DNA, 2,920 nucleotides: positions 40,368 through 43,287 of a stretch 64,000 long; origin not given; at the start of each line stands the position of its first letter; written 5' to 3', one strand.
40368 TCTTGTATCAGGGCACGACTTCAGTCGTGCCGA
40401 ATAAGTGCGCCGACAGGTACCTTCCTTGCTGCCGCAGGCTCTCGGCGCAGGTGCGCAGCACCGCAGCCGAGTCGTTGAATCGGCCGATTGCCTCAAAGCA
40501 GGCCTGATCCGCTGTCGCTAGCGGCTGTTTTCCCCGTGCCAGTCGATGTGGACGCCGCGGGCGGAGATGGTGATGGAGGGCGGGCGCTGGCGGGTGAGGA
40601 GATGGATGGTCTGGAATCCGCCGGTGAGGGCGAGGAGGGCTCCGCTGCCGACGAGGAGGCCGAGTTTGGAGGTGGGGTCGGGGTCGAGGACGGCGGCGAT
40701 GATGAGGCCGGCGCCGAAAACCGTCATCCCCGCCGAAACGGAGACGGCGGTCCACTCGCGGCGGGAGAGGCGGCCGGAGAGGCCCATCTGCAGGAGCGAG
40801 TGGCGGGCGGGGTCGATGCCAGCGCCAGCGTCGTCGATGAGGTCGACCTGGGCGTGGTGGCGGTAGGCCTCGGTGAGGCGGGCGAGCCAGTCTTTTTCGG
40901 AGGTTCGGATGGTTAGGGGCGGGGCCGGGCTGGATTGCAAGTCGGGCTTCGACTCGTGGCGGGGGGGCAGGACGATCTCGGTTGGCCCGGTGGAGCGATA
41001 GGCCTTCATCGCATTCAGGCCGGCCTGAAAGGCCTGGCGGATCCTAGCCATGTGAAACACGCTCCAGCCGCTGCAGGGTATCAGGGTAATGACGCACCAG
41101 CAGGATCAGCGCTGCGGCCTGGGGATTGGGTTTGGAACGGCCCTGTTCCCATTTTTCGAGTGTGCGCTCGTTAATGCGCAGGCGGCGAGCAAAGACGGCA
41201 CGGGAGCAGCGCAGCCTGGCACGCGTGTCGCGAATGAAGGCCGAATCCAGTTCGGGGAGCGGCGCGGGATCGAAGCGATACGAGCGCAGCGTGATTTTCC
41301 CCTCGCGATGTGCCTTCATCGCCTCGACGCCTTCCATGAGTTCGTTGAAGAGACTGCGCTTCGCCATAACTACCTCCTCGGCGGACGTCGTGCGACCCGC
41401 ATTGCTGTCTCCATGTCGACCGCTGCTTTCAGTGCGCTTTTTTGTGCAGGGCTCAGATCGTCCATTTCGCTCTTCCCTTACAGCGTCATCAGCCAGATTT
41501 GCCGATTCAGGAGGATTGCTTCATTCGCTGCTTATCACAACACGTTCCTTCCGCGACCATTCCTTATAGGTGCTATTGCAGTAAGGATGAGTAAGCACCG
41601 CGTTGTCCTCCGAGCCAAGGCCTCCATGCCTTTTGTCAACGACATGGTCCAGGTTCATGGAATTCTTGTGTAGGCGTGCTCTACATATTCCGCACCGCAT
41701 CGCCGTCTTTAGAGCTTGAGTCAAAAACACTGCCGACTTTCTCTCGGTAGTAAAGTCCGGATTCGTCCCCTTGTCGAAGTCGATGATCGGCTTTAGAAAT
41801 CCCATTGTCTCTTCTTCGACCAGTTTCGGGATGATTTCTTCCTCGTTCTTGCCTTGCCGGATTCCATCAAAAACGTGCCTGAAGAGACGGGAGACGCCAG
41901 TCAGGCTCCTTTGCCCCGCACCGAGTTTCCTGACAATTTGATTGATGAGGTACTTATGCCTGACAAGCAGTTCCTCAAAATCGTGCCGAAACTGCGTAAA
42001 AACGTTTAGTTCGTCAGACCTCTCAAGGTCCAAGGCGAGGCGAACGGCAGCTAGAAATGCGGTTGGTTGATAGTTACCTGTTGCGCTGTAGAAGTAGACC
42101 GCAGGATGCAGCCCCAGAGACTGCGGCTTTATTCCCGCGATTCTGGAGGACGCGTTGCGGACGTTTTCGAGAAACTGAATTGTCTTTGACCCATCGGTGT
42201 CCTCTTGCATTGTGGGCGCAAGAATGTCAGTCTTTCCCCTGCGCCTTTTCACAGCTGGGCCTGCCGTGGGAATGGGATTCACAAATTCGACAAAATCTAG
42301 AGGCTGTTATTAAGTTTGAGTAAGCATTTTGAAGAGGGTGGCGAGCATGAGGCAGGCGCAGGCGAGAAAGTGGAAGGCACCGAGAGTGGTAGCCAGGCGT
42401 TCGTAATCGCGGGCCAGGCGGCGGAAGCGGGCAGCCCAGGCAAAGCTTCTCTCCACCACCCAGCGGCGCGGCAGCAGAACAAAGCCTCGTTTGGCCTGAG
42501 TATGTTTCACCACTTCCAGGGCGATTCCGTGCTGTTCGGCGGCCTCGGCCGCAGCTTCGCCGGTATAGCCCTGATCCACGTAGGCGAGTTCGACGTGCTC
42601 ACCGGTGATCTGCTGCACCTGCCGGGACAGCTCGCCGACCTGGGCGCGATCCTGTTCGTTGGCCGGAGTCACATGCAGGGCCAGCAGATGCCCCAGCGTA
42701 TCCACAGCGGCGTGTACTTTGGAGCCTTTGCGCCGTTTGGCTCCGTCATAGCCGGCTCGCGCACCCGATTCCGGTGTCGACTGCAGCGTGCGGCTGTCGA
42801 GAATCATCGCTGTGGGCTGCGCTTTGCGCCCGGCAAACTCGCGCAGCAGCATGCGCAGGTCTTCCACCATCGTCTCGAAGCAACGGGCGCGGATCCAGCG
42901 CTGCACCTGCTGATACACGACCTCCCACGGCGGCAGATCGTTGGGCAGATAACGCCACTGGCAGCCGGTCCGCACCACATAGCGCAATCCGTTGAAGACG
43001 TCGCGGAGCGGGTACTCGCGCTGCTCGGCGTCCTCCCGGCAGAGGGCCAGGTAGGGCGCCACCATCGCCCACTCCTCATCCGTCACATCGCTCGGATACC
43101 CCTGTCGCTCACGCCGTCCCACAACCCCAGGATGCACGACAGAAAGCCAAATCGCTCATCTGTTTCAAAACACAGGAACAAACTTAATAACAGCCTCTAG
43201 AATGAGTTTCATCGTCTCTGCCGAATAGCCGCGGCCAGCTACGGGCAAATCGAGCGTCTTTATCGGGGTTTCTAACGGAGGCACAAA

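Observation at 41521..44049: ParB/DGQHR-fold + HNH nuclease gene (defence-type architecture) split precisely by an IS5-family element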

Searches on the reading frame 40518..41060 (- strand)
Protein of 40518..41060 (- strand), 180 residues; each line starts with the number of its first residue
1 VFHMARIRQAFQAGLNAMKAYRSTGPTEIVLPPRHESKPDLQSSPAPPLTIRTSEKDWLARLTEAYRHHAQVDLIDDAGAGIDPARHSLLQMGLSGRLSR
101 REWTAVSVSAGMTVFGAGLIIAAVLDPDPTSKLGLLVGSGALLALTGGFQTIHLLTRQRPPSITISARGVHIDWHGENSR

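Call 47: search_protein_families(library=pfam, proteins=[window:40518-41060:-], max_evalue=0.1)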
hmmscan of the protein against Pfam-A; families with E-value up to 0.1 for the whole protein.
window:40518-41060:- (180 aa): 2 families
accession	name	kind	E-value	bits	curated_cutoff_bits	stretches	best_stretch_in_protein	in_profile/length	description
PF04317.18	DUF463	-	0.068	12.5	25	1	4-70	171-241/443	YcjX-like family, DUF463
PF03994.20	DUF350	-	0.073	13.6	26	1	100-157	40-98/133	Domain of Unknown Function (DUF350)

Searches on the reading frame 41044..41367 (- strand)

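Call 47: search_protein_families(library=pfam, proteins=[window:41044-41367:-], max_evalue=0.1)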
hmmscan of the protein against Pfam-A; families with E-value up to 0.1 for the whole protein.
window:41044-41367:- (107 aa): 6 families
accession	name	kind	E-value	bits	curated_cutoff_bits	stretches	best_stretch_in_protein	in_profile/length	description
PF13560.12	HTH_31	-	5.7e-06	27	27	1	43-86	4-48/64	Helix-turn-helix domain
PF13413.12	HTH_25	-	0.00023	21.3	24.6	1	46-98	3-55/62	Helix-turn-helix domain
PF01381.28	HTH_3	-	0.00037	20.9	23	1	45-88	1-44/55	Helix-turn-helix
PF12844.13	HTH_19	-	0.045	14.1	30.2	1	44-82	3-41/64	Helix-turn-helix domain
PF13518.12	HTH_28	-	0.083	13.4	25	0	53-75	13-34/52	Helix-turn-helix domain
PF15731.11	MqsA_antitoxin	-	0.088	13.4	30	1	40-100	69-129/131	Antitoxin component of bacterial toxin-antitoxin system, MqsA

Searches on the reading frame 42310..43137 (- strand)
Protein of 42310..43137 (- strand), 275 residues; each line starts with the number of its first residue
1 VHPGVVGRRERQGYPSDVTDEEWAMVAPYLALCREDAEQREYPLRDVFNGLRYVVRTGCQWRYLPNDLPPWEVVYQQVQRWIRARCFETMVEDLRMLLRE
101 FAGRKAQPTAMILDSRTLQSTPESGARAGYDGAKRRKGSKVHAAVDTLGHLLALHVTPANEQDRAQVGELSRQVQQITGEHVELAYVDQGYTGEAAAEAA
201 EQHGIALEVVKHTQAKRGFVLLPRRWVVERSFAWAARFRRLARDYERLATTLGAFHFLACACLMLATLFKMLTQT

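Call 4: search_protein_families(library=pfam, proteins=[window:42310-43137:-], max_evalue=1)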
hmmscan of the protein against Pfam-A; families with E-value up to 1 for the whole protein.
window:42310-43137:- (275 aa): 4 families
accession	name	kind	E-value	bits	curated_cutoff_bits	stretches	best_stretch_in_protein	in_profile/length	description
PF01609.27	DDE_Tnp_1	-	7.4e-28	98.1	23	1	107-262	3-198/200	Transposase DDE domain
PF13340.11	DUF4096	-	1.2e-23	83.5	34.3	1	18-90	1-75/76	Putative transposase of IS4/5 family (DUF4096)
PF13586.12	DDE_Tnp_1_2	-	1.9e-13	51.1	29.2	1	187-264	3-84/86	Transposase DDE domain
PF13612.12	DDE_Tnp_1_3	-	1e-06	29.2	27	1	137-214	44-114/155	Transposase DDE domain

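Call 5: search_protein_families(library=ncbifam, proteins=[window:42310-43137:-], max_evalue=1)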
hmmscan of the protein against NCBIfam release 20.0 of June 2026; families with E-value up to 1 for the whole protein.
window:42310-43137:- (275 aa): 11 families
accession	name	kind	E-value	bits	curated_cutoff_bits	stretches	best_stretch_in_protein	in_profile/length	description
NF033580.1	transpos_IS5_3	equivalog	3.1e-63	213.7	110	1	14-265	1-258/258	IS5 family transposase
NF033551.1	transpos_IS1182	equivalog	1.2e-10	40.9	270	1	119-214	247-343/488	IS1182 family transposase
NF033581.1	transpos_IS5_4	equivalog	1.1e-08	34.8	140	1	123-263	139-282/285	IS5 family transposase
NF033520.1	transpos_IS982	equivalog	1.4e-08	34.6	130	1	124-217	97-187/243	IS982 family transposase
NF033579.1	transpos_IS5_2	equivalog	4.6e-07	29.6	140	1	91-205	91-205/289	IS5 family transposase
NF033578.1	transpos_IS5_1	equivalog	7.3e-07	28.7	275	1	138-263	283-410/419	IS5 family transposase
NF033593.1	transpos_ISNCY_1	equivalog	0.00029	19.6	325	1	138-211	301-374/444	ISNCY family transposase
NF033592.1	transpos_IS4_1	equivalog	0.0051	16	115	1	87-204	85-199/332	IS4 family transposase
NF009487.0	PRK12849.1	subfamily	0.019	13.2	352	1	109-220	90-199/543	chaperonin GroEL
NF009489.0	PRK12851.1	subfamily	0.041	12.2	464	1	133-220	114-200/541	chaperonin GroEL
TIGR00674.1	dapA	equivalog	0.12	11.2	206.15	1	153-220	4-70/286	4-hydroxy-tetrahydrodipicolinate synthase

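Call 26: list_cluster_members(proteins=[window:42310-43137:-, window:43168-44049:-, window:41524-42282:-, window:41524-42210:-])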
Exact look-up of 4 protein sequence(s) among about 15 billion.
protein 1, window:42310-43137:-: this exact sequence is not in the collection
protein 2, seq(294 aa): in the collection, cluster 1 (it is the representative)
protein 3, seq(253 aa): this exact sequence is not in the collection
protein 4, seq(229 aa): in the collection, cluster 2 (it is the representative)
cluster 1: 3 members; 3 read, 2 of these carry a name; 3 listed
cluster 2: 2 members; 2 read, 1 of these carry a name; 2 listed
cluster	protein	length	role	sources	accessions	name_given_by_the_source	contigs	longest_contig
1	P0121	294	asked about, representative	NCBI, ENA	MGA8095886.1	MAG: DUF262 domain-containing protein [Steroidobacteraceae bacterium]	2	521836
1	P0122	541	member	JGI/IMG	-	hypothetical protein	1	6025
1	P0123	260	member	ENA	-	-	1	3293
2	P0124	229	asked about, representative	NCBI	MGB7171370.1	MAG: HNH endonuclease, partial [Acidobacteriaceae bacterium]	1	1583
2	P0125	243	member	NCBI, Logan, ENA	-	-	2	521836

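Call 36: find_encoding_contigs(protein=P0121, flank=10000, max_places=3)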
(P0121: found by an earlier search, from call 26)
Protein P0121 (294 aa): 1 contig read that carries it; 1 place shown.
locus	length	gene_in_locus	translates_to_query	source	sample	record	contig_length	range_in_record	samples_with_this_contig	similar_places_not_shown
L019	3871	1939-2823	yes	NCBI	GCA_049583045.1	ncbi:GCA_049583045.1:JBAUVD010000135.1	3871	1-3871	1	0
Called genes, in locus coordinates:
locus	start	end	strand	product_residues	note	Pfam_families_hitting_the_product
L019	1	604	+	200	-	PF00795:CN_hydrolase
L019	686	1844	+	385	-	PF03462:PCRF, PF00472:RF-1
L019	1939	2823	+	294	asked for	PF03235:GmrSD_N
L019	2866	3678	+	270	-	PF13340:DUF4096, PF01609:DDE_Tnp_1, PF13612:DDE_Tnp_1_3 (weak), PF13586:DDE_Tnp_1_2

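Call 50: find_encoding_contigs(protein=P0124, flank=5000, max_places=4)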
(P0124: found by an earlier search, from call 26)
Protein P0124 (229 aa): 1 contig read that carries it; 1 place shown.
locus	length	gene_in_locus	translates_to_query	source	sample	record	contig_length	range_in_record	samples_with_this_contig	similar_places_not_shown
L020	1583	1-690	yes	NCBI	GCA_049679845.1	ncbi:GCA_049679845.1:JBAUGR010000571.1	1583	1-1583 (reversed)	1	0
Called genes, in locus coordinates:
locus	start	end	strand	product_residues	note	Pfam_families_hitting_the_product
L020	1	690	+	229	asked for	PF01844:HNH (weak)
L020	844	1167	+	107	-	PF13560:HTH_31 (weak)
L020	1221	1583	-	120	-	?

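Call 51: find_encoding_contigs(protein=P0122, flank=6000, max_places=2)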
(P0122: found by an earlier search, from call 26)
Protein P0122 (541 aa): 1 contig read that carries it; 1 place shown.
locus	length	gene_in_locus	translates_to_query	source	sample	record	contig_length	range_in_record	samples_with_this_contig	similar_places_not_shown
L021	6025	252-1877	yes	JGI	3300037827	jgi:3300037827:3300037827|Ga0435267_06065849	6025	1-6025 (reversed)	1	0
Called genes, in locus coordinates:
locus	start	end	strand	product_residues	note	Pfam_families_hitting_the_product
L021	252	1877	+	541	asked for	PF03235:GmrSD_N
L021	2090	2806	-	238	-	PF12762:DDE_Tnp_IS1595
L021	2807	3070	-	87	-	PF12760:Zn_ribbon_IS1595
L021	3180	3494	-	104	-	-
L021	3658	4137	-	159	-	-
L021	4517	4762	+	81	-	PF07878:RHH_5 (weak)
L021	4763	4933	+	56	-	-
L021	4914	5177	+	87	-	PF13470:PIN_3 (weak)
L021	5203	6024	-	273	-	?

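Call 72: search_dna_similar(query=window:42310-43137:-, collection=plasmids, mode=protein, max_rows=12)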
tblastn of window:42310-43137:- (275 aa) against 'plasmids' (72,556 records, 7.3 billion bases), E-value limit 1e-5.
Records with a match: 2131; places in all: 4602; records where one place covers at least 80% of the query: 1014.
Best place of each record, by identity: 60-80% 125; <60% 2006.
By first word of the organism name: Lactiplantibacillus 391; Streptomyces 268; Lacticaseibacillus 109; Ralstonia 108; Rhizobium 105; Sinorhizobium 102; Pediococcus 55; Levilactobacillus 46; Deinococcus 42; Pseudomonas 42; and 173 more.
By predicted mobility (MOB-suite, as given by PLSDB): mobilizable 847; non-mobilizable 771; conjugative 513.
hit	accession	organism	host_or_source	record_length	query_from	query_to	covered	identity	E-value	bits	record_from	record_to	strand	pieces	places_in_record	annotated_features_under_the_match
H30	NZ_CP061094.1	Roseomonas marmotae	Marmota himalayana,pure culture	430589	7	265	94%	71.4%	9e-109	352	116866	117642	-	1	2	IS5 family transposase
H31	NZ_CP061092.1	Roseomonas marmotae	Marmota himalayana,pure culture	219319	7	265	94%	71.4%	2e-108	351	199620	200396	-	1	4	IS5 family transposase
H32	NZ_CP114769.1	Hymenobacter canadensis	whole organism,lake water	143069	5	266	95%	70.6%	1e-102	335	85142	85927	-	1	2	IS5 family transposase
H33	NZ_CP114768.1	Hymenobacter canadensis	whole organism,lake water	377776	5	266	95%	70.6%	1e-102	335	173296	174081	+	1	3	IS5 family transposase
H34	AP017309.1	Leptolyngbya sp. NIES-3755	-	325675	1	275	100%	66.9%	3e-98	322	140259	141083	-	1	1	putative transposase [ISY523a: - 968419] | hypothetical protein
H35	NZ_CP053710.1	Lichenicola cladoniae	Cladonia borealis,cell culture,lichen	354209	9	265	93%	71.6%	5e-106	344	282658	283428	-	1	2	IS5 family transposase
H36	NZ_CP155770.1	Sphingomonas parapaucimobilis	Chinese cabbage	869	11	265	93%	71.4%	3e-118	346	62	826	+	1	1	IS5 family transposase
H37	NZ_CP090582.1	Methylobacterium radiotolerans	Pure isolate,Urban soil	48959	11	265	93%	71.4%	9e-107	346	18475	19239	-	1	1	IS5 family transposase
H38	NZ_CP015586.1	Roseomonas gilardii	Purified bacterial strains from deep ...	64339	7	265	94%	70.3%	1e-106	346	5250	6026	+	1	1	IS5 family transposase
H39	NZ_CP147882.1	Roseomonas mucosa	cell culture,Styx glacier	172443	7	265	94%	70.3%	2e-105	342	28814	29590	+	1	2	IS5 family transposase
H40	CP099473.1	Roseomonas mucosa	Human skin,single cell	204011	7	265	94%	70.3%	2e-105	342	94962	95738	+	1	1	IS5 family transposase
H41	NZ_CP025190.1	Roseomonas mucosa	Homo sapiens,clinical, human skin, ...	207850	7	265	94%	70.3%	2e-105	342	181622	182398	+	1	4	IS5 family transposase | hypothetical protein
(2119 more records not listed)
